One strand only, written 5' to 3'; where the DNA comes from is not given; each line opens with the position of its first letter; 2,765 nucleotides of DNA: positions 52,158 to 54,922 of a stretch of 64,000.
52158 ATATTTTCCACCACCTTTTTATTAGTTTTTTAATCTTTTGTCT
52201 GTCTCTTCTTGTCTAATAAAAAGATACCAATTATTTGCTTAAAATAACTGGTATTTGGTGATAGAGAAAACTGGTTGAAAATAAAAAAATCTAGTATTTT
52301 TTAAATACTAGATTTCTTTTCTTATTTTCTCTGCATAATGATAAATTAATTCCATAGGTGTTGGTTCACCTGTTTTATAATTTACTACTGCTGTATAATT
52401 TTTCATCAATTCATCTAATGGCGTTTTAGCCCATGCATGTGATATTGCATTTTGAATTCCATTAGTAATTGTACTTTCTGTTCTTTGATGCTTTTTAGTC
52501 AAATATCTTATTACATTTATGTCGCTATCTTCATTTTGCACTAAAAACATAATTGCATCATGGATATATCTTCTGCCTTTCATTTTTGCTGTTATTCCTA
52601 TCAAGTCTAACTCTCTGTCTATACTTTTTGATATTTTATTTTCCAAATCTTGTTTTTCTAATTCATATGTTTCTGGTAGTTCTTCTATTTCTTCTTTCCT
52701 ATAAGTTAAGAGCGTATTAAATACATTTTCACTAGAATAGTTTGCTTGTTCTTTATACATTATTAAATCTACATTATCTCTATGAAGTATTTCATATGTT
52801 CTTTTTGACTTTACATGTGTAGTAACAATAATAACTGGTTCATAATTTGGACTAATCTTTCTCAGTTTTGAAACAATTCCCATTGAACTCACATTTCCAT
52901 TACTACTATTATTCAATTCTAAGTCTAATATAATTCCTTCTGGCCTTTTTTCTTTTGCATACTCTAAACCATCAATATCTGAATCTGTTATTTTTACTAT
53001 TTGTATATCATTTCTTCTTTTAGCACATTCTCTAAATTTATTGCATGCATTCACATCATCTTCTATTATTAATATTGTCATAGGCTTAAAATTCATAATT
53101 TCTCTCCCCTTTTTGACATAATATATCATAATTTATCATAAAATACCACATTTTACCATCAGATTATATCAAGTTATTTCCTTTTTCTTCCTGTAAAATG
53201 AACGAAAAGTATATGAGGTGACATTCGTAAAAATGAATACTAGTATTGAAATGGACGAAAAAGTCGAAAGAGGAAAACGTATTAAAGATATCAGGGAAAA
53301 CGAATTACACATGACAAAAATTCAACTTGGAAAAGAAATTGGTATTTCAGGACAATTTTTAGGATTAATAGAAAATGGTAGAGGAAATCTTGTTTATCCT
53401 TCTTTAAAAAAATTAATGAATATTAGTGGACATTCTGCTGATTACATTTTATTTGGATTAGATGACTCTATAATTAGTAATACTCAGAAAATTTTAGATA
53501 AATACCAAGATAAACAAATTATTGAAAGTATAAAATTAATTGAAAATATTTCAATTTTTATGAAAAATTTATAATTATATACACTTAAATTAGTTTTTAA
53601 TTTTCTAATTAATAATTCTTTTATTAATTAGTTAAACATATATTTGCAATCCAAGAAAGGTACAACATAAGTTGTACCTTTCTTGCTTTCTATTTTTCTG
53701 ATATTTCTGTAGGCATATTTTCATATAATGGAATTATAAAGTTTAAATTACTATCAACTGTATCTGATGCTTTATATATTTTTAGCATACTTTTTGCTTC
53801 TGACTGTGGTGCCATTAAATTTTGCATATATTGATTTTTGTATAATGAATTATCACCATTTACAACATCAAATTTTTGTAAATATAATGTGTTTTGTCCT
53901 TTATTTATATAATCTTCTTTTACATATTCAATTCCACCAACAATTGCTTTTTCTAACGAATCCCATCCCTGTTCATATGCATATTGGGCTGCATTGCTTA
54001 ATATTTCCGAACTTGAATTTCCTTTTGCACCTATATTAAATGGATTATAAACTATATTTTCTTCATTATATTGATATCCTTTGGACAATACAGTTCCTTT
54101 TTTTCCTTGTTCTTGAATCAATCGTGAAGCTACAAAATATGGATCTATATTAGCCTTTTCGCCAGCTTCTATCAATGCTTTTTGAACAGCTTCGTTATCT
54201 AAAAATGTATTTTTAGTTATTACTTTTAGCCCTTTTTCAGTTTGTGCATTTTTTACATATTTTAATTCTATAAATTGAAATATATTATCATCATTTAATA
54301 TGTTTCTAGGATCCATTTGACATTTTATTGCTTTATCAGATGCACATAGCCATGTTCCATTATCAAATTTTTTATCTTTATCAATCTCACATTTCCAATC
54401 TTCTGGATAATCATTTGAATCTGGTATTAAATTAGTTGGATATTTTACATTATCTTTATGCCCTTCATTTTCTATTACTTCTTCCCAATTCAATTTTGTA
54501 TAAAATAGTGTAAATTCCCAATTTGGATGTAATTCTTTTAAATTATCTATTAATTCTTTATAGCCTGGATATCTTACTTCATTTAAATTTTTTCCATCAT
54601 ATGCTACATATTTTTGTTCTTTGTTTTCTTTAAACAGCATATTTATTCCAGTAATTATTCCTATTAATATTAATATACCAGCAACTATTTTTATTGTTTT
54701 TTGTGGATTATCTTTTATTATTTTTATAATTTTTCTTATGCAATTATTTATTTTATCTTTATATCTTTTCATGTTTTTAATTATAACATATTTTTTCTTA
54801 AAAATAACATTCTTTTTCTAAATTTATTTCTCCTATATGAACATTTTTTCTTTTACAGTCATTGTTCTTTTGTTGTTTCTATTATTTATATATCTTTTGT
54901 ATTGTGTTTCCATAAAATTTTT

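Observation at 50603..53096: Unusual two-component pairing: Spo0A_C-domain response regulator with an AgrC/HPK10-type membrane kinase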

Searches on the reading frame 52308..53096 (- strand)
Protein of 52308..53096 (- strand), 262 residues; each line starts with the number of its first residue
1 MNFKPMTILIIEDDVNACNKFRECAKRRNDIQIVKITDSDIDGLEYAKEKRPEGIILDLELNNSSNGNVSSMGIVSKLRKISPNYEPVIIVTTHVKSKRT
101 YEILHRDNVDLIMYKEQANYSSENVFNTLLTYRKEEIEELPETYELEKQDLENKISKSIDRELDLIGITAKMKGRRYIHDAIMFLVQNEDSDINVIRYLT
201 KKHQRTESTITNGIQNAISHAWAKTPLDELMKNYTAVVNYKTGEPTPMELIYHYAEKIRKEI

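Call 3: search_protein_families(library=pfam, proteins=[window:52308-53096:-], max_evalue=0.1)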
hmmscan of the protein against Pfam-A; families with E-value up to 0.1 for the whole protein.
window:52308-53096:- (262 aa): 3 families
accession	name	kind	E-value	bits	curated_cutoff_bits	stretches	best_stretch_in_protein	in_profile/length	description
PF08769.17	Spo0A_C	-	3.6e-14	53.1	25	1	160-258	2-104/104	Sporulation initiation factor Spo0A C terminal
PF00072.30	Response_reg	-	3.2e-07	30.9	30.2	1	8-112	1-97/111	Response regulator receiver domain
PF11079.13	YqhG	-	0.036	13.5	25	0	127-160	214-247/258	Bacterial protein YqhG of unknown function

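Call 4: search_protein_families(library=ncbifam, proteins=[window:52308-53096:-], max_evalue=0.1)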
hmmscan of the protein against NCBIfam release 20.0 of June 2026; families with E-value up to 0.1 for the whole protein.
window:52308-53096:- (262 aa): 16 families
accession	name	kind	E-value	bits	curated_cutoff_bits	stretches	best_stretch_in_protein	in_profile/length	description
TIGR02875.1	spore_0_A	equivalog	9.8e-20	70.9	200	1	5-261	2-258/262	sporulation transcription factor Spo0A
NF009206.0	PRK12555.1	subfamily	1.6e-06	27.4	342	1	6-195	1-185/340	chemotaxis-specific protein-glutamate methyltransferase CheB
NF047785.1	respo_reg_MadR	equivalog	9.5e-06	25.1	300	1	7-99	2-91/209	MadR family response regulator transcription factor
NF008677.0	PRK11697.1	equivalog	1.8e-05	24.2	246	1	6-90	2-78/238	two-component system response regulator BtsR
NF001965.0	PRK00742.1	subfamily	0.00023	20.5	293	1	5-141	3-134/357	chemotaxis-specific protein-glutamate methyltransferase CheB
NF007935.0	PRK10651.1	equivalog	0.00024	20.4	250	1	4-82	5-78/216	two-component system response regulator NarL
NF011896.0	PRK15369.1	equivalog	0.00094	18.8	242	1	5-106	3-98/211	two component system response regulator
NF053606.1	Sta1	subfamily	0.003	17.6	80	0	178-232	8-60/100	Sta1 family transcriptional regulator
NF033791.1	ActR_PrrA_rreg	equivalog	0.0034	17.4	250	1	7-111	3-99/173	ActR/PrrA/RegA family redox response regulator transcription factor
NF052445.1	RespRegMctR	equivalog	0.0055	16.1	300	1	6-64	2-60/205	two-component system response regulator MctR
NF045717.1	DVU0259_DivK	exception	0.013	15.6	160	1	7-64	4-59/117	DVU0259 family response regulator domain-containing protein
TIGR01387.1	cztR_silR_copR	subfamily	0.014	15.1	279.2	1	8-95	1-80/218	heavy metal response regulator transcription factor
NF006623.1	PRK09191.1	subfamily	0.022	14.5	240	1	7-94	139-219/258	PhyR family response regulator anti-anti-sigma factor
NF010492.0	PRK13912.1-3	equivalog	0.023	14.3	297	1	14-137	35-160/178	nuclease NucT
TIGR02915.1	PEP_resp_reg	equivalog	0.023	13.5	502.6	1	8-96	1-84/445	PEP-CTERM-box response regulator transcription factor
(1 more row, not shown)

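Call 7: find_homologous_proteins(query=window:52308-53096:-, max_evalue=0.00001)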
Query window:52308-53096:- (262 aa): 973 proteins with E <= 0.00001 among 1493 candidates; the best 120 are listed.
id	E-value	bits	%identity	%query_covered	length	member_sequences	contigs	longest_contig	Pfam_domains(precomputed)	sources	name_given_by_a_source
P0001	1.1e-159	547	97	100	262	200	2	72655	PF00072.31,PF08769.18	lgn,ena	-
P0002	2.1e-143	494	91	100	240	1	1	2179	PF00072.31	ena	-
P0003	5.5e-126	437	99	79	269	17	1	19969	PF00072.31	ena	-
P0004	2.6e-110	386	67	100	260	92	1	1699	PF00072.31,PF08769.18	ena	-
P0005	2.6e-109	382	66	100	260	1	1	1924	PF00072.31,PF08769.18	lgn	-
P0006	4.4e-103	362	62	100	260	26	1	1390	PF00072.31,PF08769.18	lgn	-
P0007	5.5e-103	362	64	100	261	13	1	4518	PF00072.31,PF08769.18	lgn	-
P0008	2.7e-100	353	63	100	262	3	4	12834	PF00072.31,PF08769.18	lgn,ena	-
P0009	5.3e-100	352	61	100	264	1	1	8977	PF00072.31,PF08769.18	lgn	-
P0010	3.2e-99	349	62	98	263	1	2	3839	PF00072.31,PF08769.18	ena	-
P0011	6.3e-99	348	60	99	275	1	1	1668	PF00072.31,PF08769.18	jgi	jgi:DNA-binding NarL/FixJ family response regulator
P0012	9.3e-99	348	61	99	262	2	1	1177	PF00072.31,PF08769.18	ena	-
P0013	1.3e-98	347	61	100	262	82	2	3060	PF00072.31,PF08769.18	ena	-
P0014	5.2e-98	345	61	100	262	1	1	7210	PF00072.31,PF08769.18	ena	-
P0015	6.8e-98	345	61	99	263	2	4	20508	PF00072.31,PF08769.18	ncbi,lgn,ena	-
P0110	1.4e-94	334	58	99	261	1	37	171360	PF00072.31,PF08769.18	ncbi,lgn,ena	-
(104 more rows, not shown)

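Call 8: find_related_loci(query=window:52308-53096:-, collection=genome_contigs, flank=6000)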
Query window:52308-53096:- (262 aa) in genome_contigs; peptide patterns used: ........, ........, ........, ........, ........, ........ (x = any residue, [..] = any of these).
53 stretches matched a pattern; 2 encode a relative of the query (tblastn E <= 1e-3); 2 distinct loci.
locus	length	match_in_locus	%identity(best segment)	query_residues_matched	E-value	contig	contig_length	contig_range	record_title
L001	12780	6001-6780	68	1-262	2e-119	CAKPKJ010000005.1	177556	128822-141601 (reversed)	MAG: uncultured Clostridia bacterium isolate REFINED_METABAT215_TOP10_CONTIGS_1500_ASSEMBLY_K77_MERGED__Hadza_MoBio_hadz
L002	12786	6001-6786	58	1-262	1e-103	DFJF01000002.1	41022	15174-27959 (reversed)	MAG TPA_asm: Clostridiales bacterium UBA3678 UBA3678_contig_2888, whole genome shotgun sequence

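Call 10: find_encoding_contigs(protein=P0110, flank=7000, max_places=4)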
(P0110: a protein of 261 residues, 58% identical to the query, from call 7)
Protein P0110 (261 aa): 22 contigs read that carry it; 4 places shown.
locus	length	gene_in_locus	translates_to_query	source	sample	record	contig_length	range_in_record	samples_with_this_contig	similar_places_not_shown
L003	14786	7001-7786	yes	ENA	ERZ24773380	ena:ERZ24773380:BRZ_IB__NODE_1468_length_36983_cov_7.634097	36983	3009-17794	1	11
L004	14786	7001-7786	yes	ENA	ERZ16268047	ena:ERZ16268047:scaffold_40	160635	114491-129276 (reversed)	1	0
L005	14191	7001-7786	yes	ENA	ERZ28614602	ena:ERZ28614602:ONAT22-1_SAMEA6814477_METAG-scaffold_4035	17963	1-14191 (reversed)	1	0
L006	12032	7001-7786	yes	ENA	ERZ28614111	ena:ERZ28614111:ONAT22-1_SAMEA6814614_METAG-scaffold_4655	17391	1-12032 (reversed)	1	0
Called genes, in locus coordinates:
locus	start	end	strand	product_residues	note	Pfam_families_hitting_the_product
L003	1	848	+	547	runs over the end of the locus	PF01266:DAO (faint), PF07992:Pyr_redox_2, PF13450:NAD_binding_8 (faint), PF13738:Pyr_redox_3, PF00070:Pyr_redox, PF02852:Pyr_redox_dim, PF00581:Rhodanese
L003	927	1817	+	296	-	PF13828:DUF4190 (weak)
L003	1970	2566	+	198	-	-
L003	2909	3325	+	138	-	PF00011:HSP20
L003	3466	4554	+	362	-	-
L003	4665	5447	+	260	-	PF00106:adh_short, PF08659:KR, PF23441:SDR (weak), PF13561:adh_short_C2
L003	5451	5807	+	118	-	PF00462:Glutaredoxin (weak), PF03960:ArsC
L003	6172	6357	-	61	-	-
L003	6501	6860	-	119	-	-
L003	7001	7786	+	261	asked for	PF00072:Response_reg, PF08769:Spo0A_C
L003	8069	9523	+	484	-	-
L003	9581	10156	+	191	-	PF20122:DUF6512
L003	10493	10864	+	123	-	PF02021:UPF0102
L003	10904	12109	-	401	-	PF01966:HD, PF13286:HD_assoc (faint)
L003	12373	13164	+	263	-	PF12686:DUF3800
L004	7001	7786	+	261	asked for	PF00072:Response_reg, PF08769:Spo0A_C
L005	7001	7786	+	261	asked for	PF00072:Response_reg, PF08769:Spo0A_C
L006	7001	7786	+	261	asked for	PF00072:Response_reg, PF08769:Spo0A_C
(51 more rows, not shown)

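Call 32: search_solved_structures(query=window:52308-53096:-, max_evalue=0.01, show_alignments=4)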
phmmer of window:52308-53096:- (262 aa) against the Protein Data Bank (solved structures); distinct sequences matched with E-value up to 0.01: 4.
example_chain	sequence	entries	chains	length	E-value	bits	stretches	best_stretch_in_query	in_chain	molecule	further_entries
1fc3_A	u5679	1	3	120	9.3e-07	31.9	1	156-261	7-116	SPO0A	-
1lq1_A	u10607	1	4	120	1e-06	31.7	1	155-261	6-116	Stage 0 sporulation protein A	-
3b2n_A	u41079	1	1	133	2.8e-05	27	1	6-119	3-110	Uncharacterized protein Q99UF4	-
3q9s_A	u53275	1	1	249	0.006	19.4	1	6-95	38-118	DNA-binding response regulator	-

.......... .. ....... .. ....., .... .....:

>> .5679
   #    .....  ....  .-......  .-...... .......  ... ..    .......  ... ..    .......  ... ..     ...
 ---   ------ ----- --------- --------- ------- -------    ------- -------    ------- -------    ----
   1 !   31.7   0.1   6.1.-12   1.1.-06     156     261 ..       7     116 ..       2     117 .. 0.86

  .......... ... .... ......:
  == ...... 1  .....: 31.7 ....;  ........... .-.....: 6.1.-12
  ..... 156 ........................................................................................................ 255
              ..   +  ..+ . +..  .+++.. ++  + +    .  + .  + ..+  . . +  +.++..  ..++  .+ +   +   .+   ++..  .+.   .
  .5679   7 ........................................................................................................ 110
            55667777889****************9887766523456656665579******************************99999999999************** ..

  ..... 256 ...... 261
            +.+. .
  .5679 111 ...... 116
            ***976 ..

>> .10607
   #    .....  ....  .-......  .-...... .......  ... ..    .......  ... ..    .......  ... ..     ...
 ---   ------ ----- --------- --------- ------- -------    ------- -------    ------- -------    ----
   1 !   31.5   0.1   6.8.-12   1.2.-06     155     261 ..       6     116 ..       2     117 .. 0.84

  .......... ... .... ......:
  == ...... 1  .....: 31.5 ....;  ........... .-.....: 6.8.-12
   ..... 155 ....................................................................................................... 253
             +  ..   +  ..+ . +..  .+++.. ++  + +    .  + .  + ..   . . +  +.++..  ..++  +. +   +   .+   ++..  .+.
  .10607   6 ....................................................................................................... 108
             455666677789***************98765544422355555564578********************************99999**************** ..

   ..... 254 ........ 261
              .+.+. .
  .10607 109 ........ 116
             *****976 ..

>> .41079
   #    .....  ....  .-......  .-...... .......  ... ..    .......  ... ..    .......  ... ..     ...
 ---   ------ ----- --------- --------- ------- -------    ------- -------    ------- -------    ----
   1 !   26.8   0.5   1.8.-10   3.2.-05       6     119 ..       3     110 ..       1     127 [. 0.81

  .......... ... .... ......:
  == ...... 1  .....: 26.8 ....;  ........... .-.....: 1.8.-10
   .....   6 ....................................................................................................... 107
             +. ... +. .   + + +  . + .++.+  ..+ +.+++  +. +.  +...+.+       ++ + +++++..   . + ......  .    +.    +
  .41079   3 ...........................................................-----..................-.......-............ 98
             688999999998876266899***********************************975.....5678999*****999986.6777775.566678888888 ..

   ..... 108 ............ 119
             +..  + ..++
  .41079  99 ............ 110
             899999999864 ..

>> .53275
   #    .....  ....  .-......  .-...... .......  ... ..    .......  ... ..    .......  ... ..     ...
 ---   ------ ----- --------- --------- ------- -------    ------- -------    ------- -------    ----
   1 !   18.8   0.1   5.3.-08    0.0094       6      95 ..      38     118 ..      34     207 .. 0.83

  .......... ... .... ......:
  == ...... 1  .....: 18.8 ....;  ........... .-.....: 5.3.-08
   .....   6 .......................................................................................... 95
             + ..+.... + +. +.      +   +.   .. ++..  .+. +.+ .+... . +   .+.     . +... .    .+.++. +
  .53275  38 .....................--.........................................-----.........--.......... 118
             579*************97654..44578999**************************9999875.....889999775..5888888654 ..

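Call 41: find_related_loci(query=A2, collection=metagenome_contigs, flank=5000)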
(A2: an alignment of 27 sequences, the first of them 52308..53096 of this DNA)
Query A2 (262 aa) in metagenome_contigs; peptide patterns used: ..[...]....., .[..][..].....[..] (x = any residue, [..] = any of these).
276 stretches matched a pattern; 180 encode a relative of the query (tblastn E <= 1e-3); the best 80 are kept; 80 distinct loci.
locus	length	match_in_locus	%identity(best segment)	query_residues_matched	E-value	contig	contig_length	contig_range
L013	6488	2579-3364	100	1-262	1e-177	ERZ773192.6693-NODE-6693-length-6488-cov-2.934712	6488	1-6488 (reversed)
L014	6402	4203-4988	98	1-262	6e-174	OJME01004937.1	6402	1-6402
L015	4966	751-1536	97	1-262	2e-175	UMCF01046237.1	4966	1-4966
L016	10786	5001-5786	97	1-262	4e-171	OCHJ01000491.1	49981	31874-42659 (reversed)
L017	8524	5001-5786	97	1-262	2e-169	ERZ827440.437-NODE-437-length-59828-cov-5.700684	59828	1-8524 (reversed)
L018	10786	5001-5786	61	1-262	2e-106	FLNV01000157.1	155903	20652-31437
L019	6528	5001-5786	60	1-262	6e-105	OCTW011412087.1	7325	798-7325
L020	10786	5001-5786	60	1-262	2e-104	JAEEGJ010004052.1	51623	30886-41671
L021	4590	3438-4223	58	1-262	1e-103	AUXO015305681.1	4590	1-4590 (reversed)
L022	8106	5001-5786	58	1-262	3e-102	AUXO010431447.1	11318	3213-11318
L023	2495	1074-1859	58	1-262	2e-105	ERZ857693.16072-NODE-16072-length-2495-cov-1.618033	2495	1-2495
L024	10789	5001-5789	58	1-262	5e-101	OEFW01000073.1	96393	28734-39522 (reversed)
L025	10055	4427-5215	58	1-262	3e-101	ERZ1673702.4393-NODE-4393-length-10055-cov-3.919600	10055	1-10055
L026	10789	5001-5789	58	1-262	9e-101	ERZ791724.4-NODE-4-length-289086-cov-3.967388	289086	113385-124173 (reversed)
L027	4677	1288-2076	58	1-262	6e-101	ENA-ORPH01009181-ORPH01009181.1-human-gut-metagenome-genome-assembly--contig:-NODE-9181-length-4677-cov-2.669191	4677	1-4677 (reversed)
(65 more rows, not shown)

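Call 69: search_dna_similar(query=window:52308-53096:-, collection=plasmids, mode=protein, max_rows=15)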
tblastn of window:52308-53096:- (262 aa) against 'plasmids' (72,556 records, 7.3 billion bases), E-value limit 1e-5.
No match.

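Call 70: search_dna_similar(query=window:52308-53096:-, collection=phages, mode=protein, max_rows=15)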
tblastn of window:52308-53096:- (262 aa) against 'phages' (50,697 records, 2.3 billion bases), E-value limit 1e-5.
Records with a match: 3; places in all: 3; records where one place covers at least 80% of the query: 2.
Best place of each record, by identity: <60% 3.
By first word of the organism name: Bacteriophage 3.
By host as written in the record: - 3.
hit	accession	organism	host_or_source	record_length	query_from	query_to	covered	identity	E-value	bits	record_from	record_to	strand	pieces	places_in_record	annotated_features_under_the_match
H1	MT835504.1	Bacteriophage sp.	human fecal samples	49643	1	261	100%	23.5%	1e-9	64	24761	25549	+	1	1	record has no annotation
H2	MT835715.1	Bacteriophage sp.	human fecal samples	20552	44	259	82%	26.1%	8e-6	52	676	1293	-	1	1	record has no annotation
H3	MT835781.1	Bacteriophage sp.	human fecal samples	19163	152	262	42%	33.9%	1e-9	64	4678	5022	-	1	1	record has no annotation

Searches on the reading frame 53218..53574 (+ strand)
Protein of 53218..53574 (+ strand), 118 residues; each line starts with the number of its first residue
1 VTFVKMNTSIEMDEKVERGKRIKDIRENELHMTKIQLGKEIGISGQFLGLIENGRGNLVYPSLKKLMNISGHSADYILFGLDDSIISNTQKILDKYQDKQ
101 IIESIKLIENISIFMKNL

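Call 3: search_protein_families(library=pfam, proteins=[window:53218-53574:+], max_evalue=0.1)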
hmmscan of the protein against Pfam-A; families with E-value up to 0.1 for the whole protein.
window:53218-53574:+ (118 aa): 2 families
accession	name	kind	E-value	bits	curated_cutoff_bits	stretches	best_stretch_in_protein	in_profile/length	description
PF01381.28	HTH_3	-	2e-05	25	23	1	22-66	1-44/55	Helix-turn-helix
PF12844.13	HTH_19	-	0.0034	17.7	30.2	1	19-78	1-59/64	Helix-turn-helix domain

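Call 4: search_protein_families(library=ncbifam, proteins=[window:53218-53574:+], max_evalue=0.1)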
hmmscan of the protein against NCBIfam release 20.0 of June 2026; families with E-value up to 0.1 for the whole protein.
window:53218-53574:+ (118 aa): 5 families
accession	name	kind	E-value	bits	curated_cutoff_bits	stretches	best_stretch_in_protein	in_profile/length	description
NF006015.0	PRK08154.1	subfamily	0.00011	21.5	204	1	17-82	30-94/314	anaerobic benzoate catabolism transcriptional regulator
NF007257.0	PRK09706.1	subfamily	0.0036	17.1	101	1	19-88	7-75/135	transcriptional repressor DicA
TIGR03070.1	couple_hipB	subfamily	0.012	15.5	71.65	1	19-58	4-42/58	type II toxin-antitoxin system Y4mF family antitoxin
NF010465.0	PRK13890.1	equivalog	0.014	15.5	96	1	28-70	15-54/121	conjugal transfer protein TrbA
NF038139.1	Reg_Aceta_RamB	equivalog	0.019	13.6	700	1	19-101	4-82/465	acetate metabolism transcriptional regulator RamB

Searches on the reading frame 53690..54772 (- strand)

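Call 3: search_protein_families(library=pfam, proteins=[window:53690-54772:-], max_evalue=0.1)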
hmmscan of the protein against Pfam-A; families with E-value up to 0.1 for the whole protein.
window:53690-54772:- (360 aa): 0 families

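Call 4: search_protein_families(library=ncbifam, proteins=[window:53690-54772:-], max_evalue=0.1)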
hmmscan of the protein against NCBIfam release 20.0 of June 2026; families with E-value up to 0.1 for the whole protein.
window:53690-54772:- (360 aa): 1 family
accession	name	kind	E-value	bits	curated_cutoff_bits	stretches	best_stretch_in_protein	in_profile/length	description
NF052642.1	amidase_SagB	exception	2.5e-20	72.8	425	1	137-338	72-265/282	peptidoglycan release complex glucosaminidase SagB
